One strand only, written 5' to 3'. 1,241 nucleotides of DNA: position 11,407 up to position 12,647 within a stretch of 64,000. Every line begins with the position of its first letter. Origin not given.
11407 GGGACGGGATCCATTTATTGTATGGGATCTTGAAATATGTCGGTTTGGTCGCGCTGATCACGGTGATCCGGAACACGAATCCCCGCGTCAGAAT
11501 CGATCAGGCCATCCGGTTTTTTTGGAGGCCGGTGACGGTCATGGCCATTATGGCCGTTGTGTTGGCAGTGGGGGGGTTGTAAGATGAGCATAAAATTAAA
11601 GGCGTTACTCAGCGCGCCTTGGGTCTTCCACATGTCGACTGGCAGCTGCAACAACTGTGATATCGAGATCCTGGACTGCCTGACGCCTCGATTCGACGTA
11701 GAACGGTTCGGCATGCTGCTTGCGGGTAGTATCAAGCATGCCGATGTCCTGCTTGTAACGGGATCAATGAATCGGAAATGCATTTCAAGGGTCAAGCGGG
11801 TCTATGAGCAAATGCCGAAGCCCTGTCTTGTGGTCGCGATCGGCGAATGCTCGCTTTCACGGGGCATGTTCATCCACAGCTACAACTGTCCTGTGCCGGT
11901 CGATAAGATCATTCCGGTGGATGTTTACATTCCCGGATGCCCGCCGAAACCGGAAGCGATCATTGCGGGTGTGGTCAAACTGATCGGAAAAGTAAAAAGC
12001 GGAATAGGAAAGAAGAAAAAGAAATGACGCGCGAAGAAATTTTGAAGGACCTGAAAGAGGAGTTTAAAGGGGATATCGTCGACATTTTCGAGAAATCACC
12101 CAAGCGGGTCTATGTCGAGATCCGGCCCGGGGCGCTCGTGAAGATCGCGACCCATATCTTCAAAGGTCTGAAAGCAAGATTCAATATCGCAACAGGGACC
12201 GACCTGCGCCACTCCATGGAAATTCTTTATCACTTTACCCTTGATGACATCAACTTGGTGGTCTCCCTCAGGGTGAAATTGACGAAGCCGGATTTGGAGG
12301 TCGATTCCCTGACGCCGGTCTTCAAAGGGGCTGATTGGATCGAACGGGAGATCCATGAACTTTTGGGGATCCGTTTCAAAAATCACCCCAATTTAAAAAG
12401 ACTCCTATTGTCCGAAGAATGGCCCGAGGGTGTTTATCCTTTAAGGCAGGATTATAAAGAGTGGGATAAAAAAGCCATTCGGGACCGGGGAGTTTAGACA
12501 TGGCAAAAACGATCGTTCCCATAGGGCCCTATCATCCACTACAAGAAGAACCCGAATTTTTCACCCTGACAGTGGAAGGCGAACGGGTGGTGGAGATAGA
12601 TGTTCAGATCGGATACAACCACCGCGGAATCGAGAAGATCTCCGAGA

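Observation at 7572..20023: Group 4 membrane-bound [NiFe] hydrogenase with 7 Mrp antiporter-like subunits preceded by an AsrAB-like NAD(P)H/FeS module and a Ni transporter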

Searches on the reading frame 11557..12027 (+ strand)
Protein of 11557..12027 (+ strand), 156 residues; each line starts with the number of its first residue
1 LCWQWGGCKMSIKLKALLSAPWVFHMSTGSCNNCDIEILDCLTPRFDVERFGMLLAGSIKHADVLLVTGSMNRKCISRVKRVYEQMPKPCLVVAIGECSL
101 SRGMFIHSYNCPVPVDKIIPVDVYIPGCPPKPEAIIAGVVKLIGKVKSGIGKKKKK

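Call 3: search_protein_families(library=pfam, proteins=[window:11557-12027:+], max_evalue=0.01)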
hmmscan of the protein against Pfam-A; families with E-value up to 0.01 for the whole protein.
window:11557-12027:+ (156 aa): 1 family
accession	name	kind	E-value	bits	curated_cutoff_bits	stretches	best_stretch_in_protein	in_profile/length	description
PF01058.29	Oxidored_q6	-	6.9e-29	100.6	27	1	31-142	1-128/128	NADH ubiquinone oxidoreductase, 20 Kd subunit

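Call 6: search_protein_families(library=ncbifam, proteins=[window:11557-12027:+], max_evalue=0.001)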
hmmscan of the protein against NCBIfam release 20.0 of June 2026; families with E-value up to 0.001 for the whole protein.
window:11557-12027:+ (156 aa): 16 families
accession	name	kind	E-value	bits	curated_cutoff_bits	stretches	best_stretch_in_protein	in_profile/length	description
NF005012.1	PRK06411.1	subfamily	4.3e-41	140.2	116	1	22-148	37-160/166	NADH-quinone oxidoreductase subunit NuoB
TIGR01957.1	nuoB_fam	subfamily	2.3e-38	131.3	142.7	1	29-147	24-143/145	NADH-quinone oxidoreductase subunit B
NF011393.0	PRK14818.1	equivalog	7.6e-36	123.2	255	1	23-152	33-161/173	NADH dehydrogenase subunit B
NF011391.0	PRK14816.1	equivalog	1.7e-33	115.9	283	1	30-147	62-178/196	NADH-quinone oxidoreductase subunit B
NF011390.0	PRK14815.1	equivalog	3e-33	114.6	281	1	26-148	38-159/183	NADH dehydrogenase subunit B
NF011395.0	PRK14820.1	equivalog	2.6e-31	108.8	263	1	30-148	43-159/180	NADH-quinone oxidoreductase subunit B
NF011394.0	PRK14819.1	equivalog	2.7e-31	109.1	312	1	26-146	36-156/264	NADH-quinone oxidoreductase subunit B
NF011388.0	PRK14813.1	equivalog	3.8e-31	108.4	294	1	18-144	27-151/189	NADH dehydrogenase subunit B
NF009808.0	PRK13292.1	equivalog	1.3e-30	105.9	1156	1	30-148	35-151/791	NADH-quinone oxidoreductase subunit B/C/D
NF011392.0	PRK14817.1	equivalog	7.7e-29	100.7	271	1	32-148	46-162/182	NADH-quinone oxidoreductase subunit B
NF011389.0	PRK14814.1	equivalog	7.7e-28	97.5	285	1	22-148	36-159/186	NADH dehydrogenase subunit B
TIGR03294.1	FrhG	equivalog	2.1e-08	34.2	245.5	1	58-143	47-141/228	coenzyme F420 hydrogenase subunit gamma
TIGR00391.1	hydA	subfamily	7.8e-06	25.2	179.5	1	53-143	117-208/365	hydrogenase small subunit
NF045875.1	F420_non_VhuG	exception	0.00015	21.1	450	1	113-147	134-168/286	F420-non-reducing hydrogenase subunit VhuG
NF045520.1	H2_NiFeSe_small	exception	0.00017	21.1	470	0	50-148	103-211/314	NiFeSe hydrogenase small subunit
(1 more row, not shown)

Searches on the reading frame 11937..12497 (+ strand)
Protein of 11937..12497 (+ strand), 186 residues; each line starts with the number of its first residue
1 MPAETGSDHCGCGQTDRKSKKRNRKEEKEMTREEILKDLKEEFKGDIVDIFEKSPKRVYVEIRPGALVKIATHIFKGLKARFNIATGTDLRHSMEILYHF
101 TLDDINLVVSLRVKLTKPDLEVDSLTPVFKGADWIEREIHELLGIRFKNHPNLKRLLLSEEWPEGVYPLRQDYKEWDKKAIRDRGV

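Call 3: search_protein_families(library=pfam, proteins=[window:11937-12497:+], max_evalue=0.01)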
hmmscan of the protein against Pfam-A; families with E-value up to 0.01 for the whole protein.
window:11937-12497:+ (186 aa): 1 family
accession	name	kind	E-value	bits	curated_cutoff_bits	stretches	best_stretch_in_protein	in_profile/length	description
PF00329.25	Complex1_30kDa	-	1.1e-26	94.2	22.5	1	61-174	2-119/124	Respiratory-chain NADH dehydrogenase, 30 Kd subunit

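Call 6: search_protein_families(library=ncbifam, proteins=[window:11937-12497:+], max_evalue=0.001)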
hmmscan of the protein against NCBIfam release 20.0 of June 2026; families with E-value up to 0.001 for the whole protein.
window:11937-12497:+ (186 aa): 16 families
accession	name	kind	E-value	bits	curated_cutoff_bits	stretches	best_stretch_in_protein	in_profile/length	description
NF040611.1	F420_dehyd_FpoC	exception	1.9e-25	89.6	220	1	30-182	1-155/158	F420H2 dehydrogenase subunit FpoC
NF005832.0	PRK07735.1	equivalog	3.6e-25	89.1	431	1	87-178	339-428/430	NADH-quinone oxidoreductase subunit C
NF004735.0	PRK06074.2-2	equivalog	2.8e-24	85.9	176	1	30-182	1-155/158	NADH-quinone oxidoreductase subunit C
TIGR01961.1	NuoC_fam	subfamily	2.1e-23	83.2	122.45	1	61-174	4-119/122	NADH (or F420H2) dehydrogenase, subunit C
NF004737.0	PRK06074.2-4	equivalog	8.7e-21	74.4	144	1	82-175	37-126/150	NADH-quinone oxidoreductase subunit C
NF009141.0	PRK12494.1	equivalog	1.9e-19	70.2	175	1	60-176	46-166/175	NAD(P)H-quinone oxidoreductase subunit J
NF004734.0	PRK06074.2-1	equivalog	1.4e-17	64.2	169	1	33-174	6-150/164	NADH-quinone oxidoreductase subunit C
NF006304.0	PRK08491.1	equivalog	2.3e-17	63.4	228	1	33-173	37-174/263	NADH-quinone oxidoreductase subunit C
NF008728.0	PRK11742.1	equivalog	5.3e-17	61.4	840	1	92-174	93-173/598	NADH-quinone oxidoreductase subunit C/D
NF009808.0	PRK13292.1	equivalog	1.2e-15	56.5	1156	1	92-174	293-374/791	NADH-quinone oxidoreductase subunit B/C/D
NF004733.0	PRK06074.1-5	equivalog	3.7e-14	52.9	225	1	58-173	31-149/203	NADH-quinone oxidoreductase subunit C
NF005856.0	PRK07785.1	equivalog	6.3e-14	52.4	224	1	55-173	99-222/246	NADH-quinone oxidoreductase subunit C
NF004730.0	PRK06074.1-1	equivalog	6.1e-09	36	193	1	107-159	91-144/200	NADH-quinone oxidoreductase subunit C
NF004732.0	PRK06074.1-4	equivalog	4.1e-07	30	376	1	122-173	146-195/250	NADH-quinone oxidoreductase subunit C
NF004731.0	PRK06074.1-3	equivalog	0.00011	22.1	303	1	92-173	67-145/207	NADH-quinone oxidoreductase subunit C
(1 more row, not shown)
